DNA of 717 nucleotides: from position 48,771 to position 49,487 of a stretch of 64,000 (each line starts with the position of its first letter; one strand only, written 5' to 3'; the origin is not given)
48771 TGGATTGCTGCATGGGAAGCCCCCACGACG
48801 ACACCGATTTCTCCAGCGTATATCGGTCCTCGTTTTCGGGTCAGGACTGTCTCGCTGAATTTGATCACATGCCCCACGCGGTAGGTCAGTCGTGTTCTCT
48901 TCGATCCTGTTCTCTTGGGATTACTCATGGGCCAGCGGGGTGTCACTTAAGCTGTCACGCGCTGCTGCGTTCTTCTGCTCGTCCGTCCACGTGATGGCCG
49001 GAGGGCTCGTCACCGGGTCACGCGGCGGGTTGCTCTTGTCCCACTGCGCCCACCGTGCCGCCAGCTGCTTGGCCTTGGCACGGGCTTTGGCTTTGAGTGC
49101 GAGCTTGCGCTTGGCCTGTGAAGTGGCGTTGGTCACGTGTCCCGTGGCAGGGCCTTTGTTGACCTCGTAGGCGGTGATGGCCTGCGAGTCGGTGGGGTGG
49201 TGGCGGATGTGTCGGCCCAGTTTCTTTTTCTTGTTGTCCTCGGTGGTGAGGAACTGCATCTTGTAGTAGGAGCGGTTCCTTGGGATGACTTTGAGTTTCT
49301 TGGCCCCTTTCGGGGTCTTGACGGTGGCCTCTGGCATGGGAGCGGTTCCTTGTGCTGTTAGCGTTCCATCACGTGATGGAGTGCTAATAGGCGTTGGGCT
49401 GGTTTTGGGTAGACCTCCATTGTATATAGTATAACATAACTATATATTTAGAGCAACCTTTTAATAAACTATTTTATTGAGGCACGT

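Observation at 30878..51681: Seven-copy palindromic operator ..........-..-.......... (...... core) heading every - strand transcription unit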

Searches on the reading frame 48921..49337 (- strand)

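Call 27: search_protein_families(library=pfam, proteins=[window:48921-49337:-], max_evalue=0.1)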
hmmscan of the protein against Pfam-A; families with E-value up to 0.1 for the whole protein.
window:48921-49337:- (138 aa): 2 families
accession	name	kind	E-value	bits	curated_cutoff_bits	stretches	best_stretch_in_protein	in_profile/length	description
PF22887.1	DUF7022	-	7.6e-06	26.7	27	1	28-86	17-76/166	Family of unknown function (DUF7022)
PF17703.6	C19orf84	-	0.021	15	40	1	44-138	99-194/200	piRNA-mediated silencing protein C19orf84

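Call 28: search_protein_families(library=phrogs, proteins=[window:48921-49337:-], max_evalue=0.01)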
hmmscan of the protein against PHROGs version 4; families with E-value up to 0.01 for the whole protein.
window:48921-49337:- (138 aa): 2 families
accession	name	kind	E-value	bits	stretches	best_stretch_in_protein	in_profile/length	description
phrog_4516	-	unknown function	2.8e-06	28.7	1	28-80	17-70/171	-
phrog_16554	-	unknown function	0.0028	19.2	1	28-55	17-44/90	-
